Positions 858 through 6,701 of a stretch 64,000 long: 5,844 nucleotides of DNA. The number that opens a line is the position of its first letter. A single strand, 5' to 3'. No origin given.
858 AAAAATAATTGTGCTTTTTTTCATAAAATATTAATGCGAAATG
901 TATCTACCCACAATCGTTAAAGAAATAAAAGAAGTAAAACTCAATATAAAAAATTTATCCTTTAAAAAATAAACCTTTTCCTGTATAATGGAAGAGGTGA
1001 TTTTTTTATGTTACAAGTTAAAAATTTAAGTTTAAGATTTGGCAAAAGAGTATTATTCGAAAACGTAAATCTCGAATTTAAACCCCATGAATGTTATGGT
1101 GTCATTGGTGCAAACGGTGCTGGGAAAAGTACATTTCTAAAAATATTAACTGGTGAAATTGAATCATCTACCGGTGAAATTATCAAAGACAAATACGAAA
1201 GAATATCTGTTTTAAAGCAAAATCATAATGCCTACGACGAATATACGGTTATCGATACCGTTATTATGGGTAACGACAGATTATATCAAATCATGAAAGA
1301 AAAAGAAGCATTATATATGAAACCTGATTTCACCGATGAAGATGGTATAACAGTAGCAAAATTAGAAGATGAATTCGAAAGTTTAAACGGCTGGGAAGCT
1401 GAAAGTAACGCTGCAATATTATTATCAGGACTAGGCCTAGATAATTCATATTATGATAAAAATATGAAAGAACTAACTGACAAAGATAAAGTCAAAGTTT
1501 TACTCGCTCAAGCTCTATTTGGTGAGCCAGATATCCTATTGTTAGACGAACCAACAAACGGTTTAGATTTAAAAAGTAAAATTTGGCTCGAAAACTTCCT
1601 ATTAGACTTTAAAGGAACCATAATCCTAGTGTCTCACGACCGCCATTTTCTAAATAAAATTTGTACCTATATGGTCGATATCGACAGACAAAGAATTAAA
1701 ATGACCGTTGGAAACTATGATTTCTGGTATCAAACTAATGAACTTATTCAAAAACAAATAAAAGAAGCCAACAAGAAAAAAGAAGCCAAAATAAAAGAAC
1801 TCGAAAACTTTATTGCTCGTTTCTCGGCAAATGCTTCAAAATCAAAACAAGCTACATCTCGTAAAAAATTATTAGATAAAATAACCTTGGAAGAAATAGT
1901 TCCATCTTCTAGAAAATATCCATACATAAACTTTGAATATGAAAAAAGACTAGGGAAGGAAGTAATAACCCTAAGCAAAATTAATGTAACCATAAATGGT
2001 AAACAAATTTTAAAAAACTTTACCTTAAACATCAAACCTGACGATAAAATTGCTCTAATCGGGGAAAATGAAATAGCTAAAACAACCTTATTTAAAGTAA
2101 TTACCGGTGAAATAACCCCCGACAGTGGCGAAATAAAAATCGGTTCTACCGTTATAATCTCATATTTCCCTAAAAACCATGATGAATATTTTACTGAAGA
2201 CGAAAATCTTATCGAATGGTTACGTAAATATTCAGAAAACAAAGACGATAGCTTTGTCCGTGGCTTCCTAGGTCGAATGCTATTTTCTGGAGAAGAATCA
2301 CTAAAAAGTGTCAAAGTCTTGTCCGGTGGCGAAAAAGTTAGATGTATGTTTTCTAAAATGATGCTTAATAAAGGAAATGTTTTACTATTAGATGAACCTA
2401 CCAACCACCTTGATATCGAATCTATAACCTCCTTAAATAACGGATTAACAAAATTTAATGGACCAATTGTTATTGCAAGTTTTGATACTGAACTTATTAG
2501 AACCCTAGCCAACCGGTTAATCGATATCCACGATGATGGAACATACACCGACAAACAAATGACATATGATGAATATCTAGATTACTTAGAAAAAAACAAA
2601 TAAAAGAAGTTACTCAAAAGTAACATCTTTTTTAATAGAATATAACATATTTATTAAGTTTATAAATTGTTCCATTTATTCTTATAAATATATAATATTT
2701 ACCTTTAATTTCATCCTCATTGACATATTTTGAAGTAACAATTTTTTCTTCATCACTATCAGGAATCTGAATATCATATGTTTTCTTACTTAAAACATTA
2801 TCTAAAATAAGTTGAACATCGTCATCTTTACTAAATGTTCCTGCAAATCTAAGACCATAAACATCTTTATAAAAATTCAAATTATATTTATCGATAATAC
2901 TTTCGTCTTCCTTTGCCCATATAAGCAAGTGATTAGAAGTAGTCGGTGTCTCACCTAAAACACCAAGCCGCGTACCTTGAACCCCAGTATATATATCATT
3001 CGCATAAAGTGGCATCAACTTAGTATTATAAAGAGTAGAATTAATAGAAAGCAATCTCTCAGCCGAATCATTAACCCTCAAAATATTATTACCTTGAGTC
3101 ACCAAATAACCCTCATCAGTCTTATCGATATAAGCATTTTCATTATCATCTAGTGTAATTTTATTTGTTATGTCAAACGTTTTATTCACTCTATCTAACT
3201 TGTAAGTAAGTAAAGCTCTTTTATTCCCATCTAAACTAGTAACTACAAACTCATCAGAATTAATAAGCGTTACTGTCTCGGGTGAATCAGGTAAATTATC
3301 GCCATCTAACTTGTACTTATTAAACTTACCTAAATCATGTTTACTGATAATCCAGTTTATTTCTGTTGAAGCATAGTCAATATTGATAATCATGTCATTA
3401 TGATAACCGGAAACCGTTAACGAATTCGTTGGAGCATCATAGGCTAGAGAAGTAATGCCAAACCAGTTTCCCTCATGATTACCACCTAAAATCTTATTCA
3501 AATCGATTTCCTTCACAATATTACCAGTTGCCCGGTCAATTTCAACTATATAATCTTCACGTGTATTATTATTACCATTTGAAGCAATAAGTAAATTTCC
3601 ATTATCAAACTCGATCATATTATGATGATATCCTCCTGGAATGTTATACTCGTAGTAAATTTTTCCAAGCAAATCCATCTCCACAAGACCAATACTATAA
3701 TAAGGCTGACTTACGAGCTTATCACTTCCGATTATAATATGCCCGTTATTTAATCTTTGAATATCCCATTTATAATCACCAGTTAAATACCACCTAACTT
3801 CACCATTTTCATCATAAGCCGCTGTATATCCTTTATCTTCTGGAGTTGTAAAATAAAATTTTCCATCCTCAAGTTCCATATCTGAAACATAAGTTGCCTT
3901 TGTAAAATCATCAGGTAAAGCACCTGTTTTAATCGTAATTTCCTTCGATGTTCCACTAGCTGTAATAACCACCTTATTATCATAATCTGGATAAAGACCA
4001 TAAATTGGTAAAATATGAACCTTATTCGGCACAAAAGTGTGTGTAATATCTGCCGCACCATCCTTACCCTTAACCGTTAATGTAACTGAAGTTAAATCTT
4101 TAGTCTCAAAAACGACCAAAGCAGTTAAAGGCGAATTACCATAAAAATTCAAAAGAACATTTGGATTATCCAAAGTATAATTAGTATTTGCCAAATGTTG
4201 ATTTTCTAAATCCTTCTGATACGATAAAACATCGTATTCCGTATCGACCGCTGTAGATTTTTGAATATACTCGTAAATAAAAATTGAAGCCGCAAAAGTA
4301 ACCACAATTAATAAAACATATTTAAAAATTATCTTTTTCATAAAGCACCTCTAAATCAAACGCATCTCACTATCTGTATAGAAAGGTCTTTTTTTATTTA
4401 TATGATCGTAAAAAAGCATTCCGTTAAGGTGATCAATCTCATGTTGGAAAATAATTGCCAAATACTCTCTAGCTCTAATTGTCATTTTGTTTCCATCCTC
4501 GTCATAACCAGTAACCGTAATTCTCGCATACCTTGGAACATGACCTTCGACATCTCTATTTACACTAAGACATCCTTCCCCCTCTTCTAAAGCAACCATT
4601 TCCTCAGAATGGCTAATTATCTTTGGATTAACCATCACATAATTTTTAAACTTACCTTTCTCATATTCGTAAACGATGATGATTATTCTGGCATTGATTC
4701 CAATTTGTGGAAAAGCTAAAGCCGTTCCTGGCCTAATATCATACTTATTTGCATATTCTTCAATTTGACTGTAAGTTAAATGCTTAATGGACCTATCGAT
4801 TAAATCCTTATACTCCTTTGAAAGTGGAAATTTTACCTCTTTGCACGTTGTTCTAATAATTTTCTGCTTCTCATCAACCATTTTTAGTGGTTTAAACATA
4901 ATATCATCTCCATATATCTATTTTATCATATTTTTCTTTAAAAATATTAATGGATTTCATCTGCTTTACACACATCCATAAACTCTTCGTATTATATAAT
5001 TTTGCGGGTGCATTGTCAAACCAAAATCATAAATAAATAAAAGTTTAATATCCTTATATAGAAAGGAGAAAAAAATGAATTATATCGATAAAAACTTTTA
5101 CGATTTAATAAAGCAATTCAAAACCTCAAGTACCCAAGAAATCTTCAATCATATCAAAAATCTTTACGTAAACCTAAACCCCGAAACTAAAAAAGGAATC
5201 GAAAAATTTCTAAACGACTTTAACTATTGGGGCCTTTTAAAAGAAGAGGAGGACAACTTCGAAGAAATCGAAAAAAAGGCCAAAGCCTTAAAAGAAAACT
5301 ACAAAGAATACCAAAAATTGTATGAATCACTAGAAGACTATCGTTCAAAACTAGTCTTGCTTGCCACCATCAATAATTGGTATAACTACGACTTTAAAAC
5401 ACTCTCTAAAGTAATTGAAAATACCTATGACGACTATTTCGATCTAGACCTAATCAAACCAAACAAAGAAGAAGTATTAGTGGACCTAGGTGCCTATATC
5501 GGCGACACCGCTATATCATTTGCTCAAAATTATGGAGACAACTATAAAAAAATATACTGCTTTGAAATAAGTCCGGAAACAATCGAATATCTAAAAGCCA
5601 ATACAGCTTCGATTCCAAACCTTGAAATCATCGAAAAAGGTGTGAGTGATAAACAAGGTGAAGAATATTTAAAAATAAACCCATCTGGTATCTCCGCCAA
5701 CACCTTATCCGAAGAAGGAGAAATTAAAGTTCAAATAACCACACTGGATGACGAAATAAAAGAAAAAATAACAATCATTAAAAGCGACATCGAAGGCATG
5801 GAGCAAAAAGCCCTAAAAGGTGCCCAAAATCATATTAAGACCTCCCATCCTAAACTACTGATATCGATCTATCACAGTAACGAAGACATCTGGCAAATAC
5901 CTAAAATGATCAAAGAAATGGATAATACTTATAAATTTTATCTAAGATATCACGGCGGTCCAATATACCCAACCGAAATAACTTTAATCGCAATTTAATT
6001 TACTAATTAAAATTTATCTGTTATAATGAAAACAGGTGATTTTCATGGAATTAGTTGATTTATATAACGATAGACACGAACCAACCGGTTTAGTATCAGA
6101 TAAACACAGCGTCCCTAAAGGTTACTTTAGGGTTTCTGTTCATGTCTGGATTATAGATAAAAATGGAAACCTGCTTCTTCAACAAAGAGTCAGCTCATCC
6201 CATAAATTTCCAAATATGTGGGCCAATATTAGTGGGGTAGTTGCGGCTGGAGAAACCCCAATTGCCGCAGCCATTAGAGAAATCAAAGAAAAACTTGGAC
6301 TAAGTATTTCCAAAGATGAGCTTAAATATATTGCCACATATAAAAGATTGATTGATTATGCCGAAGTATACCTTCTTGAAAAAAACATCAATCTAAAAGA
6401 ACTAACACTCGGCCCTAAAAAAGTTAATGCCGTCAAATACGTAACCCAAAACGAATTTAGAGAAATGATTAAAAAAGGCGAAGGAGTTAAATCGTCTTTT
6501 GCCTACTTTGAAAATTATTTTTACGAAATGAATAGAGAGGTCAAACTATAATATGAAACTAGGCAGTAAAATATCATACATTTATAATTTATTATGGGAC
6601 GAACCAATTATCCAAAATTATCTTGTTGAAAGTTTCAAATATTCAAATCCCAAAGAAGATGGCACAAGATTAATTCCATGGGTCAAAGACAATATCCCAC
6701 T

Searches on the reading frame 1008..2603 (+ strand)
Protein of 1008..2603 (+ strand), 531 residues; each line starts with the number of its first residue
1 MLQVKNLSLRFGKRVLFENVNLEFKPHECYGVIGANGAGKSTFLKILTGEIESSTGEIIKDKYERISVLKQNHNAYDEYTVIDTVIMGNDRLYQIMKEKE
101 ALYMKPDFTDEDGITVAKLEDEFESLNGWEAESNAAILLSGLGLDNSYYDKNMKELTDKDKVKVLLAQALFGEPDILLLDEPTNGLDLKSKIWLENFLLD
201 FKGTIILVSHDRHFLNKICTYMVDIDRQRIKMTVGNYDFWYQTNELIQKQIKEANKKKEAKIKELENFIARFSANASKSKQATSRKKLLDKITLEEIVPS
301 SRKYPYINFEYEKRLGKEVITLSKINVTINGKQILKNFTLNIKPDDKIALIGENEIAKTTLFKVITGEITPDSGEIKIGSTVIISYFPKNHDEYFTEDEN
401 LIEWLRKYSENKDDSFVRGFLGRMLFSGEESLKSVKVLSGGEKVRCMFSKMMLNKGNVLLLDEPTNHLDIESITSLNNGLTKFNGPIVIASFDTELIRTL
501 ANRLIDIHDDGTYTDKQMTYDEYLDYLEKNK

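Call 32: search_protein_families(library=pfam, proteins=[window:1008-2603:+], max_evalue=0.0001)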
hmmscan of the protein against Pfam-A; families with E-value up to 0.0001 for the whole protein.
window:1008-2603:+ (531 aa): 5 families
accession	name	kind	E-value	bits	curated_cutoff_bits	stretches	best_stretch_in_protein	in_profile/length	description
PF00005.33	ABC_tran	-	2.3e-43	148.5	25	2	18-184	2-137/137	ABC transporter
PF12848.13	ABC_tran_Xtn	-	1.1e-19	70.7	25.9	1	223-309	1-85/85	ABC transporter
PF13304.12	AAA_21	-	8.6e-09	36.3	27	0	30-47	2-19/304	AAA domain, putative AbiEii toxin, Type IV TA system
PF02463.25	SMC_N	-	2.4e-05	24.3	40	0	18-505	16-209/220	RecF/RecN/SMC N terminal domain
PF13555.12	AAA_29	-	9.1e-05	22.6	27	0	17-44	12-39/61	P-loop containing region of AAA domain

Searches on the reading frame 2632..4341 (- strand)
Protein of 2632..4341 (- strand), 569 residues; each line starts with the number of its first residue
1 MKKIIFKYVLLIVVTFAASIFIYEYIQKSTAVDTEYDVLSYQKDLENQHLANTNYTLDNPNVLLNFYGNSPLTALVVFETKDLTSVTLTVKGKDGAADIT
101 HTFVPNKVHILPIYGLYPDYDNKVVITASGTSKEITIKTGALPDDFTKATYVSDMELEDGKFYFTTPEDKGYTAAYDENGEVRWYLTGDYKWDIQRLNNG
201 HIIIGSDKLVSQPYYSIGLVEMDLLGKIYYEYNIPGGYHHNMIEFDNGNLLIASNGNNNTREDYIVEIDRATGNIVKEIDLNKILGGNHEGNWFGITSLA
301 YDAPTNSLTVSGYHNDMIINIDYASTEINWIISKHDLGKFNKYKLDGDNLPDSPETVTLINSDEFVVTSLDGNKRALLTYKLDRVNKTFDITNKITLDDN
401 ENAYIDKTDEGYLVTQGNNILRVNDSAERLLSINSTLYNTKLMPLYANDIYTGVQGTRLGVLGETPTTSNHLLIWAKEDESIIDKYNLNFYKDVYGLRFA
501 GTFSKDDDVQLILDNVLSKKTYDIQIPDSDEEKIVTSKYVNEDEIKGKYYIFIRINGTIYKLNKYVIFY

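Call 32: search_protein_families(library=pfam, proteins=[window:2632-4341:-], max_evalue=0.0001)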
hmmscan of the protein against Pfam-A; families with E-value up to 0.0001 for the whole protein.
window:2632-4341:- (569 aa): 2 families
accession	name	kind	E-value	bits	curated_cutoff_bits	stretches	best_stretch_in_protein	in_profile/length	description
PF05935.17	Arylsulfotrans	-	1.3e-39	136.8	24.2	1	160-336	14-217/374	Arylsulfotransferase (ASST)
PF17425.8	Arylsulfotran_N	-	3.2e-18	66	24.2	1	62-136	2-84/88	Arylsulfotransferase Ig-like domain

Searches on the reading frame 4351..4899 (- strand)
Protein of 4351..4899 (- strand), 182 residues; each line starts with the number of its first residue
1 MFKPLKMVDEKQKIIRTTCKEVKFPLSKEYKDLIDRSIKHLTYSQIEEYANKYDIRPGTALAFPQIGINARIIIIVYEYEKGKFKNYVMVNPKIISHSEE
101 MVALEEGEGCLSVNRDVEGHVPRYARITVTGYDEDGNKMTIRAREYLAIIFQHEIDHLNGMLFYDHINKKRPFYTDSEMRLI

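Call 32: search_protein_families(library=pfam, proteins=[window:4351-4899:-], max_evalue=0.0001)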
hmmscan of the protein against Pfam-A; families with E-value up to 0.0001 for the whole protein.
window:4351-4899:- (182 aa): 1 family
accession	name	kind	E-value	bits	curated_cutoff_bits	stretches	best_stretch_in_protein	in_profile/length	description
PF01327.26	Pep_deformylase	-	4e-40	137.4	22.8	1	6-171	3-154/156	Polypeptide deformylase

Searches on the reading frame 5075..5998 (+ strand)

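Call 32: search_protein_families(library=pfam, proteins=[window:5075-5998:+], max_evalue=0.0001)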
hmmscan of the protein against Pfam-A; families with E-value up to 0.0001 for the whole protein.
window:5075-5998:+ (307 aa): 1 family
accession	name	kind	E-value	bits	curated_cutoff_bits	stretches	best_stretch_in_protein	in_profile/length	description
PF05050.19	Methyltransf_21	-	4.4e-16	59.9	22.7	1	137-282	1-166/173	Methyltransferase FkbM domain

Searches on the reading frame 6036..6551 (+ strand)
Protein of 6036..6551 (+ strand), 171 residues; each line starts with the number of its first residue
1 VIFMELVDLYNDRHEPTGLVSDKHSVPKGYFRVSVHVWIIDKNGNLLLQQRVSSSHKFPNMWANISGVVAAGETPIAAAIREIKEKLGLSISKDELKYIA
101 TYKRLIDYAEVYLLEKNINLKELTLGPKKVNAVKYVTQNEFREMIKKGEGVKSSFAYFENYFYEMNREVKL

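Call 32: search_protein_families(library=pfam, proteins=[window:6036-6551:+], max_evalue=0.0001)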
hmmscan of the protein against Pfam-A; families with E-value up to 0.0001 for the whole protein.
window:6036-6551:+ (171 aa): 1 family
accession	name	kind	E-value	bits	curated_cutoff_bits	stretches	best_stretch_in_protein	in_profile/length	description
PF00293.34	NUDIX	-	8.5e-14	52.1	21.1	1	31-114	2-81/134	NUDIX domain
